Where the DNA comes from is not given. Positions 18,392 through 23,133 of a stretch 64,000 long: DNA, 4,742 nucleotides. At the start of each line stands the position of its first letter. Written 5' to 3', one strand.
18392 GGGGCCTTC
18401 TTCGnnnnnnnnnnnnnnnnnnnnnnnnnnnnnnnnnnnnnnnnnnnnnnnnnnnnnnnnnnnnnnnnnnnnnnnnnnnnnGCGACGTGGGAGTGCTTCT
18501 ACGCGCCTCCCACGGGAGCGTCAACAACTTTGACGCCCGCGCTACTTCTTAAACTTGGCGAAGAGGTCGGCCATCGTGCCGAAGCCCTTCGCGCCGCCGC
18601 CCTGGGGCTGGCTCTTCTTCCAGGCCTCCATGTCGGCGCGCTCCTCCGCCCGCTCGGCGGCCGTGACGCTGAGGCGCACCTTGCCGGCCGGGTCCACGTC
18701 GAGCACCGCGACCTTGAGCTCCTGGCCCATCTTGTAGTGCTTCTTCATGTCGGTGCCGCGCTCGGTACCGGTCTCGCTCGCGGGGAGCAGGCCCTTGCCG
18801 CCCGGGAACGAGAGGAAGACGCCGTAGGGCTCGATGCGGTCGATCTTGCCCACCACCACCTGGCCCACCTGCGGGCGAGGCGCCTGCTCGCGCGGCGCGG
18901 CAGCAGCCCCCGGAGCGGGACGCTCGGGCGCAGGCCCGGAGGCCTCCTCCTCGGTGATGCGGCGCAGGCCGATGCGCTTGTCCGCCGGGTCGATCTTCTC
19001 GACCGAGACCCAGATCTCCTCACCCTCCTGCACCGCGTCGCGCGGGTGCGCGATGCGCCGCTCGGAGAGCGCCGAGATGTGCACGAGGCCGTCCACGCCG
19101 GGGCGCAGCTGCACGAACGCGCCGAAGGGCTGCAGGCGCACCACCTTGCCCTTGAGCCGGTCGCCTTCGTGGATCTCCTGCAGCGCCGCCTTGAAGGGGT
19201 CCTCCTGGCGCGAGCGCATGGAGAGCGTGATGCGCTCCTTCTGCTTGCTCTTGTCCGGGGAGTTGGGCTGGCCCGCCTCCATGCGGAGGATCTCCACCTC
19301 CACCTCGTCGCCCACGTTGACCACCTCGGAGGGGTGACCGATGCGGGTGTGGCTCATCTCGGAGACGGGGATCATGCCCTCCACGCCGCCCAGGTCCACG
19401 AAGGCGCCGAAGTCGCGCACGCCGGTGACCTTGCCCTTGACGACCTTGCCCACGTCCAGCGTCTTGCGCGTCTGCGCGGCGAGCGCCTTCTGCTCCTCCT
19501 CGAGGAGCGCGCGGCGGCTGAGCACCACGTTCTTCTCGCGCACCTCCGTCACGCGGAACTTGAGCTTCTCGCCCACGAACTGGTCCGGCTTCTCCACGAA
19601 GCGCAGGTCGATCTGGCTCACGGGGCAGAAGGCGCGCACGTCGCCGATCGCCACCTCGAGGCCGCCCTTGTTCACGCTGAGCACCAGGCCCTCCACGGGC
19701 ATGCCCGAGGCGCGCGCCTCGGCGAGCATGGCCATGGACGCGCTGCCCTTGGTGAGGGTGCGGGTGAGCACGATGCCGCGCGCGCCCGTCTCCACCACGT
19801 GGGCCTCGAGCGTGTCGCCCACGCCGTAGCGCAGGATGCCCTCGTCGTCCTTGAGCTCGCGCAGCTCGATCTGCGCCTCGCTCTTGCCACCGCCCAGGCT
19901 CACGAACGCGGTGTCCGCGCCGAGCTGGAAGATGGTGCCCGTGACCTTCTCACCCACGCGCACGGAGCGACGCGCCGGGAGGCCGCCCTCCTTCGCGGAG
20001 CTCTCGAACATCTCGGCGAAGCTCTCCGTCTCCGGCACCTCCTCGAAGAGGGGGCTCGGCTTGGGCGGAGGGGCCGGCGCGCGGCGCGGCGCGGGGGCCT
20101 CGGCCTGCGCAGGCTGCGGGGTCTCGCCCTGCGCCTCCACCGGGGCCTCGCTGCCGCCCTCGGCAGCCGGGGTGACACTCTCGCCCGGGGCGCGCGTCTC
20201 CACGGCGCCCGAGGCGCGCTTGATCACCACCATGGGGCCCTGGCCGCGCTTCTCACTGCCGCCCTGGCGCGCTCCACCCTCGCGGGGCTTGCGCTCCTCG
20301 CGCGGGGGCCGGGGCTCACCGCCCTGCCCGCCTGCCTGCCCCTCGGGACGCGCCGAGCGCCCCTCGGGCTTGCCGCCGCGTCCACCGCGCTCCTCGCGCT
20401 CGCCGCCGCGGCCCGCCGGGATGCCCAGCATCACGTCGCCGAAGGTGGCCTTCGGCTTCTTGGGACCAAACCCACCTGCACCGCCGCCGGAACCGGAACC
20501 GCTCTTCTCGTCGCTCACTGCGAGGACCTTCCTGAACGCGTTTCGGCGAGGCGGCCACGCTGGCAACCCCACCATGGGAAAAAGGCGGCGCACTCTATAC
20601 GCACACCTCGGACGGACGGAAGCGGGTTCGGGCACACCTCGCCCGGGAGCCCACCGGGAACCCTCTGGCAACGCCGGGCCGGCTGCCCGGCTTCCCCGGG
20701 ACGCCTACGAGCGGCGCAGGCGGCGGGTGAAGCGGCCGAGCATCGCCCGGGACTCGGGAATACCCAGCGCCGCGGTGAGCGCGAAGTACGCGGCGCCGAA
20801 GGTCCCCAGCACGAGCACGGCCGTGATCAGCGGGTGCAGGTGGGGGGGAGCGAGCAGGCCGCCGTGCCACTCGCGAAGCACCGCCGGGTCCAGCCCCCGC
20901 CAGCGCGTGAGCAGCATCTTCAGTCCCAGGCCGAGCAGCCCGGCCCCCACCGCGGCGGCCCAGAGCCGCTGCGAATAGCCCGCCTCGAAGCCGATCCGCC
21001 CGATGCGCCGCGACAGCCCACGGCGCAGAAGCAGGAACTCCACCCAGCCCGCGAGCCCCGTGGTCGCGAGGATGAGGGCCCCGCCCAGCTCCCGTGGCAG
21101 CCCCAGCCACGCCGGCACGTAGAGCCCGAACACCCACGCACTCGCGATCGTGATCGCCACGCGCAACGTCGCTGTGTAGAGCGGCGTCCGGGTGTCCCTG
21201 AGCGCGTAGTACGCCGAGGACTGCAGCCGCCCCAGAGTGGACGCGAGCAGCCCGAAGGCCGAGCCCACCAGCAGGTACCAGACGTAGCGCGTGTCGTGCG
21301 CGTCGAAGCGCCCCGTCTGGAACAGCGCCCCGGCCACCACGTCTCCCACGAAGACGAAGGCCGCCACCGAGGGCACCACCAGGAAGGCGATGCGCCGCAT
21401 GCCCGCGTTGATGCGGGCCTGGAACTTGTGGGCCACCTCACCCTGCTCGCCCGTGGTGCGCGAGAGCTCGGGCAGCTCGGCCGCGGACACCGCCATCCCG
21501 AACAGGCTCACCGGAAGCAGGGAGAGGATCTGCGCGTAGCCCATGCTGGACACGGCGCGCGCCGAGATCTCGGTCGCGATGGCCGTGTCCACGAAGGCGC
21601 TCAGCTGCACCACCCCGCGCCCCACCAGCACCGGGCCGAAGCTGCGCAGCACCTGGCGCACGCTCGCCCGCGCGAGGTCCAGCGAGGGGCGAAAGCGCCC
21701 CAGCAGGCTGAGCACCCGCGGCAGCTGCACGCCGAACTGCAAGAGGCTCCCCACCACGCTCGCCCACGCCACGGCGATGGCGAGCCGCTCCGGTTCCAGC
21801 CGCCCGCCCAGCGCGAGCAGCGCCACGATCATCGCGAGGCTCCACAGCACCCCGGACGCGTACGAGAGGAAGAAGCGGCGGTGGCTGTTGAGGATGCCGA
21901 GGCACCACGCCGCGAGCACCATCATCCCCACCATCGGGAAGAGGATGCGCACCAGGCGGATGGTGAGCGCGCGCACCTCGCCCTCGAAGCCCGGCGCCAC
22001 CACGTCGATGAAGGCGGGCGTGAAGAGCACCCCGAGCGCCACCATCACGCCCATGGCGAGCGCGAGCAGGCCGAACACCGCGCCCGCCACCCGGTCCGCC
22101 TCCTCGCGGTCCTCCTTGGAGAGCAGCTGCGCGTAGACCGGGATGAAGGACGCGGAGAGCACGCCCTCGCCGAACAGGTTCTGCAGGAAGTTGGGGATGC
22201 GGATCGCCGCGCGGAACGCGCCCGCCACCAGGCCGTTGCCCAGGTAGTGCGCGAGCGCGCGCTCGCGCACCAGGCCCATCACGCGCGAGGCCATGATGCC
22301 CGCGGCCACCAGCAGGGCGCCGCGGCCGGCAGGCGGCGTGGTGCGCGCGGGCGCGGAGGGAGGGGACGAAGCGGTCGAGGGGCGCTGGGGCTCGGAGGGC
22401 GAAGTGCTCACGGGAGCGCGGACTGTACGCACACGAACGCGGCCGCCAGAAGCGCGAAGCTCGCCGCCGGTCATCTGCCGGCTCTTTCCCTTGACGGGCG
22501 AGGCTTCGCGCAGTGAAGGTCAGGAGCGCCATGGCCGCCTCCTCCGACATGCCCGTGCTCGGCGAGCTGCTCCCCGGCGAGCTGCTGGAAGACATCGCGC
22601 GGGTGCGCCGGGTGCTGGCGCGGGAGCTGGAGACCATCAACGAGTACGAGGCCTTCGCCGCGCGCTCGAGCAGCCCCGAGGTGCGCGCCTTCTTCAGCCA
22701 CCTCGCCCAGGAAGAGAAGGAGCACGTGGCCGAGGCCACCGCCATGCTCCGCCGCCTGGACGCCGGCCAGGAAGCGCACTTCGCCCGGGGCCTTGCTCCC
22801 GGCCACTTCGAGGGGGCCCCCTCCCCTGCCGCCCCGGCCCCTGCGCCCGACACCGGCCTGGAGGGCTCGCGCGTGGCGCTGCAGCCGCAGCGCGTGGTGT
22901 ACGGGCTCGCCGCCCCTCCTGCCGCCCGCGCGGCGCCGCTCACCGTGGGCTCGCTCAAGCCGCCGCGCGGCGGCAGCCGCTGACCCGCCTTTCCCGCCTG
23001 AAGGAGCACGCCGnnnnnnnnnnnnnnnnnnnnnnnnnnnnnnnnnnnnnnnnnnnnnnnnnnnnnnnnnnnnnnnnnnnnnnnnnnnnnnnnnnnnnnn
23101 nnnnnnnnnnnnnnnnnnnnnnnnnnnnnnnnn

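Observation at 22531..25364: Encapsulin nanocompartment locus: ferritin-like cargo, EncA shell and a translationally abutting sigma54 activator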

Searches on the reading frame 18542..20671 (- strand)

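Call 3: search_protein_families(library=pfam, proteins=[window:18542-20671:-], max_evalue=0.01)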
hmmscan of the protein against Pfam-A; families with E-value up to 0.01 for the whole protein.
window:18542-20671:- (709 aa): 4 families
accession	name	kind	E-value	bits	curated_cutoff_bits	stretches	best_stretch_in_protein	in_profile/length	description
PF00575.29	S1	-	3.5e-65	216.8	22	5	407-465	4-63/74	S1 RNA binding domain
PF23459.1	S1_RRP5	-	8.1e-20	71.6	27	2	501-565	2-66/72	RRP5 S1 domain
PF13509.12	S1_2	-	1.5e-06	28.7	21.8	0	407-459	1-46/61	S1 domain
PF21710.3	Spt6_S1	-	0.0014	19.3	27.5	0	397-465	6-76/91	Spt6, S1/OB domain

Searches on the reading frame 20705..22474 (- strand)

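Call 3: search_protein_families(library=pfam, proteins=[window:20705-22474:-], max_evalue=0.01)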
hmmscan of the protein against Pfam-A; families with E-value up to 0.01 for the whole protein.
window:20705-22474:- (589 aa): 2 families
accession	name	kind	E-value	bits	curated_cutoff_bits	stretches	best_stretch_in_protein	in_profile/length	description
PF03023.19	MurJ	-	5.5e-90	302.6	27.4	1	74-511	1-417/451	Lipid II flippase MurJ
PF01554.23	MatE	-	0.0063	16.7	24.9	1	86-199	30-139/161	MatE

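Call 4: search_protein_families(library=ncbifam, proteins=[window:20705-22474:-], max_evalue=0.01)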
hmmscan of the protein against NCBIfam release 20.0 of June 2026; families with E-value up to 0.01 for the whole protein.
window:20705-22474:- (589 aa): 1 family
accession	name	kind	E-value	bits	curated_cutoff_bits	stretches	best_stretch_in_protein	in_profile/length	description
TIGR01695.1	murJ_mviN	equivalog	5.5e-93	312.4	235.55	1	53-494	6-433/506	murein biosynthesis integral membrane protein MurJ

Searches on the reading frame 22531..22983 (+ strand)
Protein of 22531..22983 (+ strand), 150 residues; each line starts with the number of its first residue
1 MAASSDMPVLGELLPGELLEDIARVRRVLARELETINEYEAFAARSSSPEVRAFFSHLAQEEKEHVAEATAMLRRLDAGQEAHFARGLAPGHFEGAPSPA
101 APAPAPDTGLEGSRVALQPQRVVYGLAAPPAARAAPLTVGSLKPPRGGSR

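Call 3: search_protein_families(library=pfam, proteins=[window:22531-22983:+], max_evalue=0.01)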
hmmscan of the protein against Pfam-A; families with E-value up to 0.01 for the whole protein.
window:22531-22983:+ (150 aa): 3 families
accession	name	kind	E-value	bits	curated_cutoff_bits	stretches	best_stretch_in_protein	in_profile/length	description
PF22277.2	EncFtn-like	-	3.1e-07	30.5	27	1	20-85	14-79/85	EncFtn-like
PF02915.23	Rubrerythrin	-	0.00071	20.4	22.8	1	30-81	8-61/137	Rubrerythrin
PF22733.1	NNH1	-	0.009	16.6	27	0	20-112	39-126/177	NACHT N-terminal Helical domain 1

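Call 4: search_protein_families(library=ncbifam, proteins=[window:22531-22983:+], max_evalue=0.01)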
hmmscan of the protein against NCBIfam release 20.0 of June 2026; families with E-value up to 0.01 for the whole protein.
window:22531-22983:+ (150 aa): 3 families
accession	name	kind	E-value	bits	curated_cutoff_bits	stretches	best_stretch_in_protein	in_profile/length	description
NF058678.1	EncB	exception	1.1e-50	172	210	1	19-148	9-155/160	encapsulin nanocompartment ferritin-like cargo protein EncB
NF058679.1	EncB_fam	subfamily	4e-27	94.5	90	1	19-142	19-117/117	encapsulin nanocompartment ferritin-likeEncB family encapsulin nanocompartment ferritin-like cargo protein cargo protein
TIGR04535.1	ferrit_encaps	subfamily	1.8e-11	44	125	1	20-83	13-76/114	encapsulin-associated ferritin-like protein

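Call 23: search_solved_structures(query=window:22531-22983:+, show_alignments=2, max_evalue=0.01)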
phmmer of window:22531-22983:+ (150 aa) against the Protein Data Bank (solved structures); distinct sequences matched with E-value up to 0.01: 14.
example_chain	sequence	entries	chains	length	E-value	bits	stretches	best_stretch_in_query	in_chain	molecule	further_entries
7s5c_A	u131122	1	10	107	9.8e-34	119.9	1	15-102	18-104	EncB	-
7s5k_A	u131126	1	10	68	1.8e-26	96.4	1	19-85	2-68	EncB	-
5n5e_e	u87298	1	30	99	4.4e-06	30.3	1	22-85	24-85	PFC_05175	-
33bf_A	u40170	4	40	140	5.6e-06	30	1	22-113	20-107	Encapsulated ferritin-like protein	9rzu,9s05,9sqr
5da5_A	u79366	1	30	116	8.7e-06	29.3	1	22-87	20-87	Rru_A0973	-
6suw_A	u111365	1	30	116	9.1e-06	29.3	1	22-87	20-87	Uncharacterized protein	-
7s8t_A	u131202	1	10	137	3.8e-05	27.3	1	14-89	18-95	EncC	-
5l89_A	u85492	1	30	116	4.4e-05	27.1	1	22-87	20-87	Rru_A0973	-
2e0z_A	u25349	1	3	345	5.3e-05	26.8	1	22-85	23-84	Virus-like particle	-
6sv1_A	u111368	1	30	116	5.7e-05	26.7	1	22-87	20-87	Encapsulated Ferritin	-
5l8b_A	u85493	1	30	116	6.1e-05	26.6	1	22-87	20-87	Uncharacterized protein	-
5l8g_A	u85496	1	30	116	0.00022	24.8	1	22-87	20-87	Uncharacterized protein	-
3k6c_A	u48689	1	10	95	0.0046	20.5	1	20-79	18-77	Uncharacterized protein NE0167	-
5l8f_A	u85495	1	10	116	0.0078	19.8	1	22-87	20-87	Rru_A0973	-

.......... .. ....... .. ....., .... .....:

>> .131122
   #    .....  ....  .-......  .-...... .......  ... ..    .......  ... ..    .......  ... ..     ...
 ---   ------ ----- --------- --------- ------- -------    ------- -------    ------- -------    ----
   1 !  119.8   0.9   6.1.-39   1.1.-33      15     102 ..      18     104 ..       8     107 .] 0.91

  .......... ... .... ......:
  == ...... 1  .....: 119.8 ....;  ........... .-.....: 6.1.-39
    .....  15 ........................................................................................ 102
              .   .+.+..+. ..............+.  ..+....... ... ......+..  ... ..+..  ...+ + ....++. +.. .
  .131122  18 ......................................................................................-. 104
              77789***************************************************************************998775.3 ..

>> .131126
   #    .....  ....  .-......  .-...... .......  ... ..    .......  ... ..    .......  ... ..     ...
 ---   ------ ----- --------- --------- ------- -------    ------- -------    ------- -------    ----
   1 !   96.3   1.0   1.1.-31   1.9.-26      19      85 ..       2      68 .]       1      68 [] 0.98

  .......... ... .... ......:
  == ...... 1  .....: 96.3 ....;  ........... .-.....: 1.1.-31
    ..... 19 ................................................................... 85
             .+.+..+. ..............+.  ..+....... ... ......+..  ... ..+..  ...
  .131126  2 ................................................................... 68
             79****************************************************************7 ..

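Call 54: search_solved_structures(query=window:22531-22983:+, show_alignments=5, max_evalue=0.0001)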
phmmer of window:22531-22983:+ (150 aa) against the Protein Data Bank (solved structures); distinct sequences matched with E-value up to 0.0001: 11.
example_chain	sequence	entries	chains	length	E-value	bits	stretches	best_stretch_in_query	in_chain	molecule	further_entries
7s5c_A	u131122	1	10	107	9.8e-34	119.9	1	15-102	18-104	EncB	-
7s5k_A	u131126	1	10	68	1.8e-26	96.4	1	19-85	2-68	EncB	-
5n5e_e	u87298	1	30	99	4.4e-06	30.3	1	22-85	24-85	PFC_05175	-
33bf_A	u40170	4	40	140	5.6e-06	30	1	22-113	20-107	Encapsulated ferritin-like protein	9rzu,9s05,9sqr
5da5_A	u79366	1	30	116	8.7e-06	29.3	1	22-87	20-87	Rru_A0973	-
6suw_A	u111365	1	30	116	9.1e-06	29.3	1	22-87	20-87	Uncharacterized protein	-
7s8t_A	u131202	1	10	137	3.8e-05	27.3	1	14-89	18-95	EncC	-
5l89_A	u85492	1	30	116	4.4e-05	27.1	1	22-87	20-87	Rru_A0973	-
2e0z_A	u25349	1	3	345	5.3e-05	26.8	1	22-85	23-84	Virus-like particle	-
6sv1_A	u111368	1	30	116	5.7e-05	26.7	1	22-87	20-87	Encapsulated Ferritin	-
5l8b_A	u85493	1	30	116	6.1e-05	26.6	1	22-87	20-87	Uncharacterized protein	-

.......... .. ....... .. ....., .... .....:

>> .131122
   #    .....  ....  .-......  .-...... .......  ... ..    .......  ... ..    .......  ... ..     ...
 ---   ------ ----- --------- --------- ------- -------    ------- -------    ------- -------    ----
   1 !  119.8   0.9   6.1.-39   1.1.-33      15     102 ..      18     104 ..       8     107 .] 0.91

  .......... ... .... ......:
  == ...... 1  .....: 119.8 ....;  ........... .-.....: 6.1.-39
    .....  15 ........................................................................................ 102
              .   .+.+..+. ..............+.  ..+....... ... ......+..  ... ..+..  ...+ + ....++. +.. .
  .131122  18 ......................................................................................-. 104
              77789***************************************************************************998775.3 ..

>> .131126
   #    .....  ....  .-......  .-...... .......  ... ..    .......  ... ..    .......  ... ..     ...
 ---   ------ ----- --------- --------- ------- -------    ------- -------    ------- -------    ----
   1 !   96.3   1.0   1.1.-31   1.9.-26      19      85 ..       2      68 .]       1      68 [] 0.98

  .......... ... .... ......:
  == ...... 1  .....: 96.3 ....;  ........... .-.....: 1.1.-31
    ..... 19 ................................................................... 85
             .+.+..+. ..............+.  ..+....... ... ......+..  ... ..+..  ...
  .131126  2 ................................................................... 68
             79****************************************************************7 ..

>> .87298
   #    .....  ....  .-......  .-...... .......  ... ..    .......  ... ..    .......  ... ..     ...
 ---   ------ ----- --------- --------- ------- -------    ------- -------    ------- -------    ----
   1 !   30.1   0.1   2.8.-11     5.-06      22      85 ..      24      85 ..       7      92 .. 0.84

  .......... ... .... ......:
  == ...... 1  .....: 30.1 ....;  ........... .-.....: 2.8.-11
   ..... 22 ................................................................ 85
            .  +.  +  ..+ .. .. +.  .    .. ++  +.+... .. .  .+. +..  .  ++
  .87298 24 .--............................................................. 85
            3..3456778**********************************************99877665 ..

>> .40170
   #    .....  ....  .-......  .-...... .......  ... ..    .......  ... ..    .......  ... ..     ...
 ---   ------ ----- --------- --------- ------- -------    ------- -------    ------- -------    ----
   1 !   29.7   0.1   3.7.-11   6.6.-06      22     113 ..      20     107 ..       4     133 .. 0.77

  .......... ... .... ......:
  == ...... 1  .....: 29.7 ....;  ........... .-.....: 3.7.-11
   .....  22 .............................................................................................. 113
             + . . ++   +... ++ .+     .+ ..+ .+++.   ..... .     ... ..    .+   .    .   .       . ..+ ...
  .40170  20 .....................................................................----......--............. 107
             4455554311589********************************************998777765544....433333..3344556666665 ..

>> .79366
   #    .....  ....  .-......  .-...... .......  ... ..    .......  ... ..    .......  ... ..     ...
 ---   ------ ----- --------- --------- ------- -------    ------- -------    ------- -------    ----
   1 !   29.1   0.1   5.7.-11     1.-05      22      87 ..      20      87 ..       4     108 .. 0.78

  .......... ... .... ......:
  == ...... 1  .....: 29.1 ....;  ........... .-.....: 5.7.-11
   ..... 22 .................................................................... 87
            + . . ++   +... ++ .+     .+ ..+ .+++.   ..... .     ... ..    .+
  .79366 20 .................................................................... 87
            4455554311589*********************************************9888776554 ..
